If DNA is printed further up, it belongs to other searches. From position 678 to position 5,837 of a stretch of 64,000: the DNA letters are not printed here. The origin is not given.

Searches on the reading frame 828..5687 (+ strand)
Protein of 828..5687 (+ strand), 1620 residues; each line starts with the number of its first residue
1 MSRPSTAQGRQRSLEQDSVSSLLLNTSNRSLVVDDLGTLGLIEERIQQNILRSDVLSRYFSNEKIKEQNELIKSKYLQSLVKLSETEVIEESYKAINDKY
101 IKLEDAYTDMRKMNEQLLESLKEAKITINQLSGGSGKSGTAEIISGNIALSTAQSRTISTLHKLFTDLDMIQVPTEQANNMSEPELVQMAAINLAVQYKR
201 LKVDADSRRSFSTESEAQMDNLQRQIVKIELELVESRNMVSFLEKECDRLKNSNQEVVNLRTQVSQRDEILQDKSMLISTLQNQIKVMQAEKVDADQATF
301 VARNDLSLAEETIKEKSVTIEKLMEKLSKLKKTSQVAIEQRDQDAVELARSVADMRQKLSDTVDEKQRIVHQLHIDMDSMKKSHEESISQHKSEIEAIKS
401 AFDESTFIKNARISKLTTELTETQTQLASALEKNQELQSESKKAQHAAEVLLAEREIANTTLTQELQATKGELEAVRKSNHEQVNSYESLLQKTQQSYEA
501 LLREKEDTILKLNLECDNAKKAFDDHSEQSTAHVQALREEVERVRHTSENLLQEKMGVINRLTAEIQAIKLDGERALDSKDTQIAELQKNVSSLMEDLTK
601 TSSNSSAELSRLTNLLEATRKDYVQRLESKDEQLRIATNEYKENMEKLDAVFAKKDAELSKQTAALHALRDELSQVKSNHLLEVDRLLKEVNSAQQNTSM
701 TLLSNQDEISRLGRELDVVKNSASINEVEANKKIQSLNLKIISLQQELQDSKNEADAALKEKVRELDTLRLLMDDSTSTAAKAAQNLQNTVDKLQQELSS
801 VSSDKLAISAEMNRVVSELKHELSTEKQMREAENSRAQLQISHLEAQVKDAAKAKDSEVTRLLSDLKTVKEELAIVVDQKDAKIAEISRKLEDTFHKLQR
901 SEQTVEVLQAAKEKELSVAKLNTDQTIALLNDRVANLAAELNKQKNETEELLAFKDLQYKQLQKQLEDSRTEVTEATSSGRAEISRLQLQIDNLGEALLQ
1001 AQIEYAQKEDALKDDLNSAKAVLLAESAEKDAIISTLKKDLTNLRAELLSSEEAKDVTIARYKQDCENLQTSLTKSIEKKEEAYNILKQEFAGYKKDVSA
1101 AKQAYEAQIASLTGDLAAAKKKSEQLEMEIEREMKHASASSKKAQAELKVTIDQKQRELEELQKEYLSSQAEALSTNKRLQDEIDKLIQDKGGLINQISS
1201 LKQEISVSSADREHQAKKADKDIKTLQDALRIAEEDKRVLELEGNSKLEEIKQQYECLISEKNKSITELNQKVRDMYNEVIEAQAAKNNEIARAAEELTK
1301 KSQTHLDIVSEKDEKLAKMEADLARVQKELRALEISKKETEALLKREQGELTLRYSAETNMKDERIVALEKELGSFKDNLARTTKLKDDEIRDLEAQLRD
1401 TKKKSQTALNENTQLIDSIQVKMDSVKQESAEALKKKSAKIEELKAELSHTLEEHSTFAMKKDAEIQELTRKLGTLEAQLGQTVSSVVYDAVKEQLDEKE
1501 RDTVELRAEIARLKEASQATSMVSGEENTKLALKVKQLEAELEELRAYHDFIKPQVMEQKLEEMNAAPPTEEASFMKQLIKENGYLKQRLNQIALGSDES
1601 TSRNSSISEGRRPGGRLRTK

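Call 8: search_protein_families(library=pfam, proteins=[window:828-5687:+], max_evalue=0.001)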
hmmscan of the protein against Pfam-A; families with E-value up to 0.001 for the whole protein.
window:828-5687:+ (1620 aa): 1 family
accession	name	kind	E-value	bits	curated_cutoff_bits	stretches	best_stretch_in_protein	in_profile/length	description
PF06696.16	Strep_SA_rep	-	4e-07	30.4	26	1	1313-1334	4-25/25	Streptococcal surface antigen repeat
